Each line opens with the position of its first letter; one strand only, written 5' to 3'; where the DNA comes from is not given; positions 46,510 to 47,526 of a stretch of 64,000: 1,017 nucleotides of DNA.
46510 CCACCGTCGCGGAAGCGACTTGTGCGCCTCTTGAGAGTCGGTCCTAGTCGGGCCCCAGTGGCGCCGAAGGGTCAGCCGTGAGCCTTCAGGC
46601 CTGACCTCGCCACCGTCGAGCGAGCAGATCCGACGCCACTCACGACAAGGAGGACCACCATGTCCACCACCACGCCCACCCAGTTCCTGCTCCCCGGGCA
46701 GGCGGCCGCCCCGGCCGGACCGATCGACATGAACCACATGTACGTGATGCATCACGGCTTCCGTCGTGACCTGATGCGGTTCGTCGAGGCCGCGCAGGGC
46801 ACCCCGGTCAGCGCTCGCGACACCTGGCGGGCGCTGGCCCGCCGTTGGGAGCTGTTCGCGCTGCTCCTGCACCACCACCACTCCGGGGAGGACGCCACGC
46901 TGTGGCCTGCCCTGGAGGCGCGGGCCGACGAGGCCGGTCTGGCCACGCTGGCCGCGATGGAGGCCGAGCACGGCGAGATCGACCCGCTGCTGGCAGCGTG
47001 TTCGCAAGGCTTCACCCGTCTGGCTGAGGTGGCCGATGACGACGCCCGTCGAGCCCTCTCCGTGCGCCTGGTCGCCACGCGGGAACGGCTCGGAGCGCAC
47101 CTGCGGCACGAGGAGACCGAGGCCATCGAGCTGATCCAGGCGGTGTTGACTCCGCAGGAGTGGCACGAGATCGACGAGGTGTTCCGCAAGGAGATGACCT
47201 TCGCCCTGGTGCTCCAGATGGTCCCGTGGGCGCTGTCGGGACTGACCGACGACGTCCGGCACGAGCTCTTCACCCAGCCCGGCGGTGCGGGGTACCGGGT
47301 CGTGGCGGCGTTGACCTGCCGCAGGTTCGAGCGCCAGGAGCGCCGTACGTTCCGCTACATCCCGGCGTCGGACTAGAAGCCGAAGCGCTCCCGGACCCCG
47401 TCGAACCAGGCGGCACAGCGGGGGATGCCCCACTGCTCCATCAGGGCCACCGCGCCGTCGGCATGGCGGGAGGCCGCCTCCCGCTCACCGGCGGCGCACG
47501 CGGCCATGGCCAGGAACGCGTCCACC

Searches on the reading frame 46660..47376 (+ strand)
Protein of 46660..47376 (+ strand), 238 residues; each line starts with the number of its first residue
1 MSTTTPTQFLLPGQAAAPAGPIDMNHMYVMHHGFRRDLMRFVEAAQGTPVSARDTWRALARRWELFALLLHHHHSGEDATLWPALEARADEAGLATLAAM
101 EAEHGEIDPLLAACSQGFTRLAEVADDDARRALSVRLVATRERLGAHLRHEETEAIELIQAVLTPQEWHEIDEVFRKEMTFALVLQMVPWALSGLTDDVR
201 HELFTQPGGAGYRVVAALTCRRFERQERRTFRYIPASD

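Call 12: search_protein_families(library=pfam, proteins=[window:46660-47376:+], max_evalue=0.001)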
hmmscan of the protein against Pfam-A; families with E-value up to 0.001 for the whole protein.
window:46660-47376:+ (238 aa): 1 family
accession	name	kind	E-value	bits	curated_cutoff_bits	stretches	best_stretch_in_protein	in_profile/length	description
PF01814.28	Hemerythrin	-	1.3e-13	52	25.3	1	27-156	6-124/127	Hemerythrin HHE cation binding domain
